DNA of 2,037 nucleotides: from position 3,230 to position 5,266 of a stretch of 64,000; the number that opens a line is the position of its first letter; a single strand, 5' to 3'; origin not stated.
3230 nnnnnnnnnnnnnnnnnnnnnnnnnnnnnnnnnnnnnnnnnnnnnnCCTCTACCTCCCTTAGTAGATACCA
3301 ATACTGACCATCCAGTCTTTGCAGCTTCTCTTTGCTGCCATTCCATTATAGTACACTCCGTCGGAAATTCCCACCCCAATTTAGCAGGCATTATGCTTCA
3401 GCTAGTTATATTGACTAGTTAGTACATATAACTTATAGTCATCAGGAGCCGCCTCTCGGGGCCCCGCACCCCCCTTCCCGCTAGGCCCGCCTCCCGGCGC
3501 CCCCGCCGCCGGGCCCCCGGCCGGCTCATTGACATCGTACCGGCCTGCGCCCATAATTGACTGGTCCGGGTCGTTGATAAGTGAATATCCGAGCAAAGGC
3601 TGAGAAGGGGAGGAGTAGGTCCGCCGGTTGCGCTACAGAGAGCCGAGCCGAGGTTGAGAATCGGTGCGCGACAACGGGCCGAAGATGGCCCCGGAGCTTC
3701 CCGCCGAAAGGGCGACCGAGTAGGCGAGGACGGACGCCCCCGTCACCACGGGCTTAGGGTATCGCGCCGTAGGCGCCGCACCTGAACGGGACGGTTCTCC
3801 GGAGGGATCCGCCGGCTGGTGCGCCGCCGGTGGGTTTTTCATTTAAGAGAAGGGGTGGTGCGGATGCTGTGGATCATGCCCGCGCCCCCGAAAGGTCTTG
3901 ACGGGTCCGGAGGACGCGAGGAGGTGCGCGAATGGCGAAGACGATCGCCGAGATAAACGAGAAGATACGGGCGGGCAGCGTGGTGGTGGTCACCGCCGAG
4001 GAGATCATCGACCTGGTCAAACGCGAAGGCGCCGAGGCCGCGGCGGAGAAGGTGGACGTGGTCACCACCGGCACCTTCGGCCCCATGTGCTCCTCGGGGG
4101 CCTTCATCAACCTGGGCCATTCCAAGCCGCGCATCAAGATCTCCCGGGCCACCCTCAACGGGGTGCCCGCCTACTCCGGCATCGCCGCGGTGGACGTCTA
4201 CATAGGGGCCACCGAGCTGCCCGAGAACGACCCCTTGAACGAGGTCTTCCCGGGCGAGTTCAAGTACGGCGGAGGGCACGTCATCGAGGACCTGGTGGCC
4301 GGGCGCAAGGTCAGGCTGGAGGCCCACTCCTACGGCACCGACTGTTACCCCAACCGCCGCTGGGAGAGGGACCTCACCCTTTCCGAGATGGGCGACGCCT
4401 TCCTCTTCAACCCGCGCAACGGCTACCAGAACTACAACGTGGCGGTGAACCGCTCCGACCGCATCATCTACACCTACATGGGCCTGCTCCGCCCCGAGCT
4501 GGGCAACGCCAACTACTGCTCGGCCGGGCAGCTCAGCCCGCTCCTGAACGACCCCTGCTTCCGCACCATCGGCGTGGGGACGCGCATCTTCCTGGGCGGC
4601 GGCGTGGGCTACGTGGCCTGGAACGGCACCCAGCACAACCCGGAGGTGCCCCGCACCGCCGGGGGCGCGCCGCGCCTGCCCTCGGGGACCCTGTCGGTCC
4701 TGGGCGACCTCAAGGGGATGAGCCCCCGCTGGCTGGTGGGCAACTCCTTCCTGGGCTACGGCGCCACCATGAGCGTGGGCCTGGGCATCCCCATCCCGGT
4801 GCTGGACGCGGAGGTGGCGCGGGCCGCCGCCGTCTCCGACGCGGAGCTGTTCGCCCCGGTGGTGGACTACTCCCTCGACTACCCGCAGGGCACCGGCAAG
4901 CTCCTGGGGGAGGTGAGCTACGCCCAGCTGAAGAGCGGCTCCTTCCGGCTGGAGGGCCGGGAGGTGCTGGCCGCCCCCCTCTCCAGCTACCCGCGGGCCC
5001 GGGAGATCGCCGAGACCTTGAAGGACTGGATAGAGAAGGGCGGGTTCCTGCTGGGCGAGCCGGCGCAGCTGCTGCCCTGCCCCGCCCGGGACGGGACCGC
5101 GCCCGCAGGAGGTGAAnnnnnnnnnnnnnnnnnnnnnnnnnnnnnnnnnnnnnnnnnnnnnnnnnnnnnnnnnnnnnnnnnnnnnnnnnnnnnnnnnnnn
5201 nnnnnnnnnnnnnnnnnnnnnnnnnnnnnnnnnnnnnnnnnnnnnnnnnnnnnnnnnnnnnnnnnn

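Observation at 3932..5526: Archaeal-type sulfide-dependent homocysteine synthesis (DUF39 plus NIL-ferredoxin) in a high-GC Firmicutes-like bacterium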

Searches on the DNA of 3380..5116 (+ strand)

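Call 8: search_rna_families(source=window, start=3380, end=3960, threshold=evalue, max_evalue=10, show_alignments=3)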
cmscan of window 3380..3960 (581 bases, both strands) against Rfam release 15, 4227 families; matches with E-value up to 10: 6.
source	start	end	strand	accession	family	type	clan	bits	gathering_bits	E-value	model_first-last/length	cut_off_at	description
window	3593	3762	+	RF00230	T-box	Cis-reg; leader;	-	68.1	93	1.1e-14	1-219/219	no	T-box leader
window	3402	3449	-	RF01176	snR78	Gene; snRNA; snoRNA; CD-box;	CL00063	19.5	48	2.2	1-82/82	no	Small nucleolar RNA snR78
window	3673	3761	-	RF02226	sX7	Gene; sRNA;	-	15.6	55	2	1-95/95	no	Xanthomonas sRNA sX7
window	3790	3869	+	RF01761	wcaG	Cis-reg;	-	14.5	42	4.6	1-98/98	no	wcaG RNA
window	3819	3932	-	RF01986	ZEB2_AS1_3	Gene; lncRNA;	-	11.8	55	5.7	1-100/100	no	ZEB2 antisense RNA 1 conserved region 3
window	3934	3949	+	RF03010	mcrA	Gene; sRNA;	-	11.1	57.6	3.8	1-16/51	no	mcrA RNA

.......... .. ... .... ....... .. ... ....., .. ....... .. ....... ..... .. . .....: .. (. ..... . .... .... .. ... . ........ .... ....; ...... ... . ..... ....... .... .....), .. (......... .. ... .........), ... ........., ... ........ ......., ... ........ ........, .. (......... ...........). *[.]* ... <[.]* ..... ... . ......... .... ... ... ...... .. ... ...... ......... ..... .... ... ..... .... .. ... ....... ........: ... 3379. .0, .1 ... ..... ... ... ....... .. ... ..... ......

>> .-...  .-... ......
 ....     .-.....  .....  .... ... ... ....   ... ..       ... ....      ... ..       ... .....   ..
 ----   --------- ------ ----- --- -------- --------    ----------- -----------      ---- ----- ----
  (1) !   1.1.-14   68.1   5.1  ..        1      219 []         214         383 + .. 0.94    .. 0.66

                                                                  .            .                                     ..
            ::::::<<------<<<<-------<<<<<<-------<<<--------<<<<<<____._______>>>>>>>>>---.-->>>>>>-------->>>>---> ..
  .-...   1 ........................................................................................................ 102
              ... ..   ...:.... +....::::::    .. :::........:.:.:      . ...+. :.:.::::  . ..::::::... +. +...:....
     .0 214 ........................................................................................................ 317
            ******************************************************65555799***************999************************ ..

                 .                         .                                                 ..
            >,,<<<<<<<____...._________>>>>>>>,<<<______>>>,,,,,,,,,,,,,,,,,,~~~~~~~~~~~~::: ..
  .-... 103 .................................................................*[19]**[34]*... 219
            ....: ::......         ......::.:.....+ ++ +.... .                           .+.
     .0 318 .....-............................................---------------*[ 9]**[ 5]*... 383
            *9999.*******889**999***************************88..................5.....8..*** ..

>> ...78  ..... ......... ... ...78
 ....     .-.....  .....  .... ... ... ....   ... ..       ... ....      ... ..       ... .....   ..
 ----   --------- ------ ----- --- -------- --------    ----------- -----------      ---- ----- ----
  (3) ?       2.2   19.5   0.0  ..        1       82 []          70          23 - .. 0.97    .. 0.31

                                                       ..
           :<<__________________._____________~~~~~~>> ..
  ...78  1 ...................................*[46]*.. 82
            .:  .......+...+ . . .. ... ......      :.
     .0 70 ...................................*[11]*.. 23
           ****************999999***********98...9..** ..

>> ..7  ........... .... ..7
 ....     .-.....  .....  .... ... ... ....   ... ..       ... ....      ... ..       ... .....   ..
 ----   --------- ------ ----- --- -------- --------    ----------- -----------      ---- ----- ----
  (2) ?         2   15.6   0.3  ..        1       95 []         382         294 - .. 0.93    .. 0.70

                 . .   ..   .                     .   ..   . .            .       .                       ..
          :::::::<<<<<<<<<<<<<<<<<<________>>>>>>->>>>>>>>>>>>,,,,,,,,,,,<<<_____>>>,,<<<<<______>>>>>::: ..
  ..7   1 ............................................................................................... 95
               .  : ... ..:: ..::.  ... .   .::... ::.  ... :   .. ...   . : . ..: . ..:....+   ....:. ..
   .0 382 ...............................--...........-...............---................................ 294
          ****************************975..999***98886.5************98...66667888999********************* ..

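Call 23: search_rna_families(sources=[L004, L005, L006, L007, L008, L011], threshold=evalue, max_evalue=0.5)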
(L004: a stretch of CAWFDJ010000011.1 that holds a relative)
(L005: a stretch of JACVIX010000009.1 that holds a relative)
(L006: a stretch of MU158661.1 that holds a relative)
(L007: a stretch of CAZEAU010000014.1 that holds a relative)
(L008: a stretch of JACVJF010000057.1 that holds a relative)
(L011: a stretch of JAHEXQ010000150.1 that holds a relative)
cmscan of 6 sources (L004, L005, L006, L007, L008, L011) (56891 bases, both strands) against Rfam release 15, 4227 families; matches with E-value up to 0.5: 6.
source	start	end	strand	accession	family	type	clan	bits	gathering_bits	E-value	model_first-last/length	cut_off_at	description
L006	198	366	+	RF00230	T-box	Cis-reg; leader;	-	83.4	93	1.3e-16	1-219/219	no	T-box leader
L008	1046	1214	+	RF00230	T-box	Cis-reg; leader;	-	83.4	93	1.3e-16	1-219/219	no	T-box leader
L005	2115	2418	+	RF00230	T-box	Cis-reg; leader;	-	82.6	93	2e-16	1-219/219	no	T-box leader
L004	5658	5826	+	RF00230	T-box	Cis-reg; leader;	-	79.6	93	1.2e-15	1-219/219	no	T-box leader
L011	2466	2649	+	RF00230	T-box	Cis-reg; leader;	-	71.4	93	1.6e-13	1-219/219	no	T-box leader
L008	7965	8050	-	RF01786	c-di-GMP-II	Cis-reg; riboswitch;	CL00127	54.5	53.5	2.4e-09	1-84/84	no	Cyclic di-GMP-II riboswitch aptamer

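Call 24: search_rna_families(source=L005, start=2080, end=2470, threshold=evalue, max_evalue=0.01, show_alignments=1)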
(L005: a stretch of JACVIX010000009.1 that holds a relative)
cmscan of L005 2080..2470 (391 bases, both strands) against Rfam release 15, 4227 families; matches with E-value up to 0.01: 1.
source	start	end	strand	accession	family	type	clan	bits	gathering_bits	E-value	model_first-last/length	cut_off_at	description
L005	2115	2418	+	RF00230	T-box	Cis-reg; leader;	-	82.6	93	1.4e-18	1-219/219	no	T-box leader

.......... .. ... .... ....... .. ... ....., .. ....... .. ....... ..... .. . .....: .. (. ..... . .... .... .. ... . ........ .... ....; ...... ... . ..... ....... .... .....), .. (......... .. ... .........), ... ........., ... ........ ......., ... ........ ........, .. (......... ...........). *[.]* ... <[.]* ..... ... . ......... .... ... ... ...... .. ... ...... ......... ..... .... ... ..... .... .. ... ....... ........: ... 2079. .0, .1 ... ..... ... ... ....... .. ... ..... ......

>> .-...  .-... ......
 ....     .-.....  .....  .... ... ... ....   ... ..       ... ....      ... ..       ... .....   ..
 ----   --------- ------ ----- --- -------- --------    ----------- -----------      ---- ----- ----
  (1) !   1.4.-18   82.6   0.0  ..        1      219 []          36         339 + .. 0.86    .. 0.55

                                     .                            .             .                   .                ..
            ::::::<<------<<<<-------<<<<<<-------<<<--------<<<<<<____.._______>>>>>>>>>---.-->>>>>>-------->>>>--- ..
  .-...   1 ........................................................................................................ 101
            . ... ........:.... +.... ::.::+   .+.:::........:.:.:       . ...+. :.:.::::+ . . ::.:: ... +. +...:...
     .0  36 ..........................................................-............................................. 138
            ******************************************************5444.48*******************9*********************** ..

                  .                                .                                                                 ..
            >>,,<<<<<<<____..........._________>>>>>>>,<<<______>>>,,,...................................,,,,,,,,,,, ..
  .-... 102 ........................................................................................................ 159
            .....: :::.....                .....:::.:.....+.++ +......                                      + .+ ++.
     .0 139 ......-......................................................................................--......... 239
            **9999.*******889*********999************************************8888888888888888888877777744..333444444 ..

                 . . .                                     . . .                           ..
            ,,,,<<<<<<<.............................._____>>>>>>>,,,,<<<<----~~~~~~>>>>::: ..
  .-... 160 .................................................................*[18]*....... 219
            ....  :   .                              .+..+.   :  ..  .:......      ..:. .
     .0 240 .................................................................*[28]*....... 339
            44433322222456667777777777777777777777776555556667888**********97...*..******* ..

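Call 45: search_rna_families(sources=[L014, L016, L023, L024, L095, L096, L097, L098, L099, L100, L105, L106, L109, L124, L017, L021, L061, L093, L144, L163], threshold=gathering)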
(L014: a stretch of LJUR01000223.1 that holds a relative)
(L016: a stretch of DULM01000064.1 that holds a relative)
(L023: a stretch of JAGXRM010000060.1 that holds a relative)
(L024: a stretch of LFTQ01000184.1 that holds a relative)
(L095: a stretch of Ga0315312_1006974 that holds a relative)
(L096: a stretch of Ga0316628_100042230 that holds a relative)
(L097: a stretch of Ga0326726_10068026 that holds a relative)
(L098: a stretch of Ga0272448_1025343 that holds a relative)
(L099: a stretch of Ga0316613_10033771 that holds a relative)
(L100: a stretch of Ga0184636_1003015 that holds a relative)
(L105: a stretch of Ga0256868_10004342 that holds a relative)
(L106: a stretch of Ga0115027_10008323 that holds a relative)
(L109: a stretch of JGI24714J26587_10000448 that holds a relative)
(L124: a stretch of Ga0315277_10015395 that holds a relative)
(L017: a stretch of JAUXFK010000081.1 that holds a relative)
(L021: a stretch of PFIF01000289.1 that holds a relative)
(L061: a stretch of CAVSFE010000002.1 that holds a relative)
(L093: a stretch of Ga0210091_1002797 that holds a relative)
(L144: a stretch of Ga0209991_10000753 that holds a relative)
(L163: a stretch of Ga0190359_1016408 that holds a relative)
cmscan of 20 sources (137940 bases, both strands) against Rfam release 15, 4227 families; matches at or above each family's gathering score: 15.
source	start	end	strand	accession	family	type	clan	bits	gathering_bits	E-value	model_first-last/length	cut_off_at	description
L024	3757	3865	+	RF00162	SAM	Cis-reg; riboswitch;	CL00012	96.5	44.4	1.1e-21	1-108/108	no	SAM riboswitch aptamer (S box leader)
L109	2796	2904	+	RF00162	SAM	Cis-reg; riboswitch;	CL00012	96.5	44.4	1.1e-21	1-108/108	no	SAM riboswitch aptamer (S box leader)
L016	119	229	+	RF00162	SAM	Cis-reg; riboswitch;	CL00012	96.3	44.4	1.3e-21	1-108/108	no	SAM riboswitch aptamer (S box leader)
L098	744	858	+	RF00162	SAM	Cis-reg; riboswitch;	CL00012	94.1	44.4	5.5e-21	1-108/108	no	SAM riboswitch aptamer (S box leader)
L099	1376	1490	+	RF00162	SAM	Cis-reg; riboswitch;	CL00012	92.9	44.4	1.2e-20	1-108/108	no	SAM riboswitch aptamer (S box leader)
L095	2622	2736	+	RF00162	SAM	Cis-reg; riboswitch;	CL00012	92.4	44.4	1.7e-20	1-108/108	no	SAM riboswitch aptamer (S box leader)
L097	1670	1784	+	RF00162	SAM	Cis-reg; riboswitch;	CL00012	91.5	44.4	3.2e-20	1-108/108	no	SAM riboswitch aptamer (S box leader)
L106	556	670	+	RF00162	SAM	Cis-reg; riboswitch;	CL00012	91.4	44.4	3.3e-20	1-108/108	no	SAM riboswitch aptamer (S box leader)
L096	1723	1837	+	RF00162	SAM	Cis-reg; riboswitch;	CL00012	90.5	44.4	6.4e-20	1-108/108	no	SAM riboswitch aptamer (S box leader)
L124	2605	2719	+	RF00162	SAM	Cis-reg; riboswitch;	CL00012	89.6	44.4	1.1e-19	1-108/108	no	SAM riboswitch aptamer (S box leader)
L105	2608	2720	+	RF00162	SAM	Cis-reg; riboswitch;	CL00012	89.3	44.4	1.3e-19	1-108/108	no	SAM riboswitch aptamer (S box leader)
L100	2550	2664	+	RF00162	SAM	Cis-reg; riboswitch;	CL00012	89.2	44.4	1.5e-19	1-108/108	no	SAM riboswitch aptamer (S box leader)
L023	5820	5918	+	RF00162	SAM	Cis-reg; riboswitch;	CL00012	87.3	44.4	5.3e-19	1-108/108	no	SAM riboswitch aptamer (S box leader)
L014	2234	2348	+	RF00162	SAM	Cis-reg; riboswitch;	CL00012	81.2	44.4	3.1e-17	1-108/108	no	SAM riboswitch aptamer (S box leader)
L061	8480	8591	+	RF00059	TPP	Cis-reg; riboswitch;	-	68.9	54.3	4.2e-11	1-105/105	no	TPP riboswitch aptamer (THI element)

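Call 47: search_rna_families(sources=[L017, L021, L061, L093, L144, L163, L050, L067, L110], threshold=evalue, max_evalue=0.1)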
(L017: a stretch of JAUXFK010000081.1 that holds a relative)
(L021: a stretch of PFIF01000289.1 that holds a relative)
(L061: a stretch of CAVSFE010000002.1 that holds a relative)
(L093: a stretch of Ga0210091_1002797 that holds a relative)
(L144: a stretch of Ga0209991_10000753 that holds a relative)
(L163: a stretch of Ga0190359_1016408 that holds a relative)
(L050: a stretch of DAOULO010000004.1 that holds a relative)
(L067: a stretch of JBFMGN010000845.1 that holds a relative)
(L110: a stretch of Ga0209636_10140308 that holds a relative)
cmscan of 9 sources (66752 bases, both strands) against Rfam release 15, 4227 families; matches with E-value up to 0.1: 1.
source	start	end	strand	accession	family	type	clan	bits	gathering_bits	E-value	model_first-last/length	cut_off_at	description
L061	8480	8591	+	RF00059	TPP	Cis-reg; riboswitch;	-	68.9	54.3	2e-11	1-105/105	no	TPP riboswitch aptamer (THI element)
